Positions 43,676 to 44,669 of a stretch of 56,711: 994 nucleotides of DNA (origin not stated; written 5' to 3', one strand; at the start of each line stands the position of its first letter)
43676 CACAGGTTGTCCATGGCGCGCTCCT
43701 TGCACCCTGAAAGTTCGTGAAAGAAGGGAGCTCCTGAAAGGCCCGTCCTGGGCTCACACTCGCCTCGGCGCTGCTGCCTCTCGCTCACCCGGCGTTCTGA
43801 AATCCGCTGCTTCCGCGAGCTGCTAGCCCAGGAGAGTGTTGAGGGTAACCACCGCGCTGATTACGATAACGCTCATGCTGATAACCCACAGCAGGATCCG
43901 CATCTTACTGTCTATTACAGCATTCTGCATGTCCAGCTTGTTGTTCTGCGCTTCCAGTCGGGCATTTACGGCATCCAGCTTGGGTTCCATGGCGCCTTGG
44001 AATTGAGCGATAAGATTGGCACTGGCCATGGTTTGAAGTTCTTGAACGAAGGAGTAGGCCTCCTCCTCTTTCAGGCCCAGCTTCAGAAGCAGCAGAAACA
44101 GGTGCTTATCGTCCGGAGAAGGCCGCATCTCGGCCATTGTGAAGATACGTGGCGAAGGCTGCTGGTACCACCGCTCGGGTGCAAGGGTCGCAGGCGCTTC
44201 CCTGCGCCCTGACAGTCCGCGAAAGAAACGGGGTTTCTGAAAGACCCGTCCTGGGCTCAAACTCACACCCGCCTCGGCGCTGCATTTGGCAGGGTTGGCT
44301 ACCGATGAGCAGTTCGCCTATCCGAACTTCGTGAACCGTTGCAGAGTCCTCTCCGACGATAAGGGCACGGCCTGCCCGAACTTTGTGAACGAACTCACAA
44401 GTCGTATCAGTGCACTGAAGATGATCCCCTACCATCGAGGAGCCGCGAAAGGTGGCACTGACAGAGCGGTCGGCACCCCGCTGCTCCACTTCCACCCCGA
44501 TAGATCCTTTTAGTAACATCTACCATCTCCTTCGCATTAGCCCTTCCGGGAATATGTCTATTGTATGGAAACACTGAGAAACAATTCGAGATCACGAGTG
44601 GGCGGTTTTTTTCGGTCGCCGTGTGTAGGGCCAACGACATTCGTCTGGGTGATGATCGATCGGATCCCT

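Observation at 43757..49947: A 5.3-kb islet bracketed by 450-bp direct repeats, each carrying a complete copy of a small gene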

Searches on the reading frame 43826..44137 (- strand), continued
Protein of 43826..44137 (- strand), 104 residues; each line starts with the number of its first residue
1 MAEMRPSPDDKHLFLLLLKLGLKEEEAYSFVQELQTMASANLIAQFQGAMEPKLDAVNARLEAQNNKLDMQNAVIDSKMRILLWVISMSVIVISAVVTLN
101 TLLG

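Call 67: fold_search(model_id=the predicted structure, library=pdb)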
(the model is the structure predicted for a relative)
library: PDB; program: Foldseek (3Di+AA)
matches with E <= 10: 217; with E <= 0.001: 0
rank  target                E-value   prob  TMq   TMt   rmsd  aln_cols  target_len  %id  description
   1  9lpe_A                8.3e-01  0.25  0.35  0.42   4.4        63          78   27  ATPDF2 HDZIP domain complexed with DNA (released 2025-12-03)
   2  8g87_X                1.9e+00  0.25  0.27  0.22   6.6        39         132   13  Human Oct4 bound to nucleosome with human nMatn1 sequence (focused refinement of Oct4 bound region) (released 2023-03-22)
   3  8g8e_X                2.1e+00  0.23  0.27  0.21   6.6        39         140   13  Human Oct4 bound to nucleosome with human LIN28B sequence (released 2023-03-22)
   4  9ggi_B                2.4e+00  0.44  0.32  0.07   5.2        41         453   20  Crystal structure of argininosuccinate lyase from Arabidopsis thaliana (AtASL) (released 2024-10-23)
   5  9evt_U                2.8e+00  0.47  0.41  0.34   5.8        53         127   17  Structure of the small subunit of the flowering plant mitoribosome with the maturation factor RsgA (released 2026-03-18)
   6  2fd9                  2.8e+00  0.38  0.25  0.56   1.2        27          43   18  X-ray Crystal Structure of Chemically Synthesized Crambin-{alpha}carboxamide (released 2007-01-16)
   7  9bh5_Ci               3.0e+00  0.44  0.33  0.33   1.4        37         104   24  High-resolution C. elegans 80S ribosome structure - class 1 (released 2024-09-04)
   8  8sps_M                3.0e+00  0.15  0.26  0.48   6.6        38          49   13  High resolution structure of ESRRB nucleosome bound OCT4 at site a and site b (released 2023-06-28)
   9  2jwd_MODEL_1_A        3.0e+00  0.08  0.24  0.36   6.4        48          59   29  protein A (released 2008-10-21)
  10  9pfo_M                3.3e+00  0.16  0.26  0.20   3.9        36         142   11  Structure of POU2F3 POU domains bound to coactivator OCA-T2 and DNA (2.1 angstrom resolution) (released 2025-10-01)
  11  9dzm_E                3.3e+00  0.14  0.23  0.37   4.1        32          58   12  Dimeric human OCT2 (POU2F2) POU domain bound to palindromic MORE DNA (released 2024-10-23)
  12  3nar_A                3.3e+00  0.04  0.15  0.19  10.3        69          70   12  Crystal structure of ZHX1 HD4 (zinc-fingers and homeoboxes protein 1, homeodomain 4) (released 2010-07-07)
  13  1c3c_A                3.8e+00  0.44  0.23  0.06   0.4        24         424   38  T. MARITIMA ADENYLOSUCCINATE LYASE (released 2000-02-09)
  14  1crn                  3.8e+00  0.33  0.25  0.53   1.0        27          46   18  WATER STRUCTURE OF A HYDROPHOBIC PROTEIN AT ATOMIC RESOLUTION. PENTAGON RINGS OF WATER MOLECULES IN CRYSTALS OF CRAMBIN (released 1981-07-28)
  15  3c8p_A                4.1e+00  0.28  0.25  0.53   1.1        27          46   15  X-ray structure of Viscotoxin A1 from Viscum album L. (released 2008-06-17)
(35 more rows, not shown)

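Call 68: find_related_loci(query=P0001, collection=viral_contigs, flank=5000)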
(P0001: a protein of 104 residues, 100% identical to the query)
Query P0001 (104 aa) in viral_contigs; peptide patterns used: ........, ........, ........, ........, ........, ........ (x = any residue, [..] = any of these).
12 stretches matched a pattern, but none encodes a relative of the query by tblastn (E <= 1e-3).

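Call 85: list_cluster_members(proteins=[P0001, P0002, P0003, P0004])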
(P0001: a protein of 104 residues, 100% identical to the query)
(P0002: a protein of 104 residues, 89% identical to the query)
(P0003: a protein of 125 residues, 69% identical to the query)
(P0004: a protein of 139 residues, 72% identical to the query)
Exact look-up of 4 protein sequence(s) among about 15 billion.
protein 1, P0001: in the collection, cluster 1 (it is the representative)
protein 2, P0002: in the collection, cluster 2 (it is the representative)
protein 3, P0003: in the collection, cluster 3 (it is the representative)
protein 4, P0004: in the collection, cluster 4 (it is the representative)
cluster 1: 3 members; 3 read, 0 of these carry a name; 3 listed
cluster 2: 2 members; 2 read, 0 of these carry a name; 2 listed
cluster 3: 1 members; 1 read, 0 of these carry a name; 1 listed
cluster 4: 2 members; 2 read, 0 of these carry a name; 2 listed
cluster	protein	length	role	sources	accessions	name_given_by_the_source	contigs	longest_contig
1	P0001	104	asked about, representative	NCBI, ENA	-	-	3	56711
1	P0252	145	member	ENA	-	-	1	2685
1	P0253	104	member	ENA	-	-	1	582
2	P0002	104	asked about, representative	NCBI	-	-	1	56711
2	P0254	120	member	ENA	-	-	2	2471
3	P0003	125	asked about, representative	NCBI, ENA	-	-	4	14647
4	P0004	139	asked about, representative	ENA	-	-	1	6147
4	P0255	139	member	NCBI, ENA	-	-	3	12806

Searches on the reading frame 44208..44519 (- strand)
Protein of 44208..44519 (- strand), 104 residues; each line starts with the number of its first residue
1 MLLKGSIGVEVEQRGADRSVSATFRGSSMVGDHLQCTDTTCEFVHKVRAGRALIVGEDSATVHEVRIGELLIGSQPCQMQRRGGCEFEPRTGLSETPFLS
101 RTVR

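Call 21: search_protein_families(library=pfam, proteins=[window:44208-44519:-], max_evalue=1)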
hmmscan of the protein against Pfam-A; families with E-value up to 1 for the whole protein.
window:44208-44519:- (104 aa): 1 family
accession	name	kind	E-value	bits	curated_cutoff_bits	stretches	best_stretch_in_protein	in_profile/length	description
PF25542.1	zf-CCCH_12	-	0.35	11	27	1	35-46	17-28/30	CCCH zinc finger domain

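Call 22: search_protein_families(library=ncbifam, proteins=[window:44208-44519:-], max_evalue=1)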
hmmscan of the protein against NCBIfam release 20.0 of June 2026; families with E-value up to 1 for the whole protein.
window:44208-44519:- (104 aa): 0 families

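Call 46: search_protein_families(library=padloc, proteins=[window:44208-44519:-], max_evalue=0.1)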
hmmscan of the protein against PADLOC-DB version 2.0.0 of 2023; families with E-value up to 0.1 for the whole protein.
window:44208-44519:- (104 aa): 0 families
